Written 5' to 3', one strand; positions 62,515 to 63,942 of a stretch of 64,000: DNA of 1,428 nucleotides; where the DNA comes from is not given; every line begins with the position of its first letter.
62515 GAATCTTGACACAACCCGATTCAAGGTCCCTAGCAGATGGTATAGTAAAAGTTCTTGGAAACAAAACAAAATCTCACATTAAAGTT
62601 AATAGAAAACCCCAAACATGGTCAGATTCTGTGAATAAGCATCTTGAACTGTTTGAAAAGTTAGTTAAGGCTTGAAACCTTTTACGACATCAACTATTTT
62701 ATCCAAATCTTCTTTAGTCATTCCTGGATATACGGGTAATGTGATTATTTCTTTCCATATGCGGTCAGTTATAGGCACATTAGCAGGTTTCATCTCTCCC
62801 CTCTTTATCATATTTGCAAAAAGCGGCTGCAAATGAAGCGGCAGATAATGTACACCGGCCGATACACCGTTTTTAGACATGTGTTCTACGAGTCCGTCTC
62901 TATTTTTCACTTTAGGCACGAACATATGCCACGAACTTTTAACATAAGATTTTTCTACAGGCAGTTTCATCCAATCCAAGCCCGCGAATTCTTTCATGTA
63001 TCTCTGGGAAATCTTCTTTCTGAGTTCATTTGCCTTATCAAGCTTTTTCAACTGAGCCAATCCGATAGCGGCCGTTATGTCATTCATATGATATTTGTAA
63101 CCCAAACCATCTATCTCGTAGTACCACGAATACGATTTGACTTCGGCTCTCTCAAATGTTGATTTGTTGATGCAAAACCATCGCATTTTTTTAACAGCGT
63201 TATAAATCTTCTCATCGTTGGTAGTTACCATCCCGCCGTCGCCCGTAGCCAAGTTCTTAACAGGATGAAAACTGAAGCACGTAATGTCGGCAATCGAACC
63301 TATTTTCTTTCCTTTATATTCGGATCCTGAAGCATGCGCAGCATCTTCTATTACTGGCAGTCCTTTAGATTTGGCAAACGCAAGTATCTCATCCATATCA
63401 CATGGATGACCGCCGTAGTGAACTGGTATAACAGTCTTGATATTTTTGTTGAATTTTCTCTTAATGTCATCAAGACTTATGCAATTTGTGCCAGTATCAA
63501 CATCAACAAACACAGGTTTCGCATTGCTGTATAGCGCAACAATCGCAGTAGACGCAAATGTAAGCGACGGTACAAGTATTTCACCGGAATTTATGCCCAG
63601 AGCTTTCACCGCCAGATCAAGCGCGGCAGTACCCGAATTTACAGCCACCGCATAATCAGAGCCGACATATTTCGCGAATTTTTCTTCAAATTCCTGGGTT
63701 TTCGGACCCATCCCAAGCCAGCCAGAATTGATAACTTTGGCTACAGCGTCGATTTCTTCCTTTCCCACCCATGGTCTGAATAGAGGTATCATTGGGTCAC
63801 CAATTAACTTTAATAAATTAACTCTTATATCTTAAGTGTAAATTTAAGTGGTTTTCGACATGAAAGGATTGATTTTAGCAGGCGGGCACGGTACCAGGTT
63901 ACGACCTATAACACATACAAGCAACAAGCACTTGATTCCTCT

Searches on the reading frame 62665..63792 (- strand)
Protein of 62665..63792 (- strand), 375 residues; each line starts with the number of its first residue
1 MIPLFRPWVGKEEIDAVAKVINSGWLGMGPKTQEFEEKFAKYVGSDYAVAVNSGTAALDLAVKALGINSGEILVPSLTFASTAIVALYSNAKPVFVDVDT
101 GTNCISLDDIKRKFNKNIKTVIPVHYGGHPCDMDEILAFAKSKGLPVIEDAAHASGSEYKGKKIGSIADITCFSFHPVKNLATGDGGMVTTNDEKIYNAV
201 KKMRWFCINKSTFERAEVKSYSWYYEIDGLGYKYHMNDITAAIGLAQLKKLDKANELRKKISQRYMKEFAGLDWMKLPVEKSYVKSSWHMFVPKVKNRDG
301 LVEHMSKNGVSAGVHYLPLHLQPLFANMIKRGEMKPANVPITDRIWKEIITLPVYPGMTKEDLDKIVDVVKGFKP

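Call 91: find_encoding_contigs(protein=window:62665-63792:-, flank=10000, max_places=1)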
Protein window:62665-63792:- (375 aa): 4 contigs read that carry it; 1 place shown.
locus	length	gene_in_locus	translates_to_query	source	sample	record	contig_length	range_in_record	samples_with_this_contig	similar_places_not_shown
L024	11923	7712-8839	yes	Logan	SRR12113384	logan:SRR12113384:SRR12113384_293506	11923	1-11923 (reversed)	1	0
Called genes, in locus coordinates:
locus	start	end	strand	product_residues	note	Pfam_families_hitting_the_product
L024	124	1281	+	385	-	PF00438:S-AdoMet_synt_N, PF02772:S-AdoMet_synt_M, PF02773:S-AdoMet_synt_C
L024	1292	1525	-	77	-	-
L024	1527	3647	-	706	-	-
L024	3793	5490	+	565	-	PF03901:Glyco_transf_22 (weak), PF02516:STT3, PF13231:PMT_2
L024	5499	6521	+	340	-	PF00953:Glycos_transf_4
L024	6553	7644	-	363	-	PF00483:NTP_transferase, PF12804:NTP_transf_3, PF25084:LbH_EIF2B (faint), PF00132:Hexapep, PF25087:GMPPB_C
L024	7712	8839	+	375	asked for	PF00155:Aminotran_1_2 (weak), PF01041:DegT_DnrJ_EryC1, PF01212:Beta_elim_lyase, PF01053:Cys_Met_Meta_PP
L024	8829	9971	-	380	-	PF13439:Glyco_transf_4, PF13579:Glyco_trans_4_4, PF00534:Glycos_transf_1, PF13692:Glyco_trans_1_4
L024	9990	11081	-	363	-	PF02350:Epimerase_2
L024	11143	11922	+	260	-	?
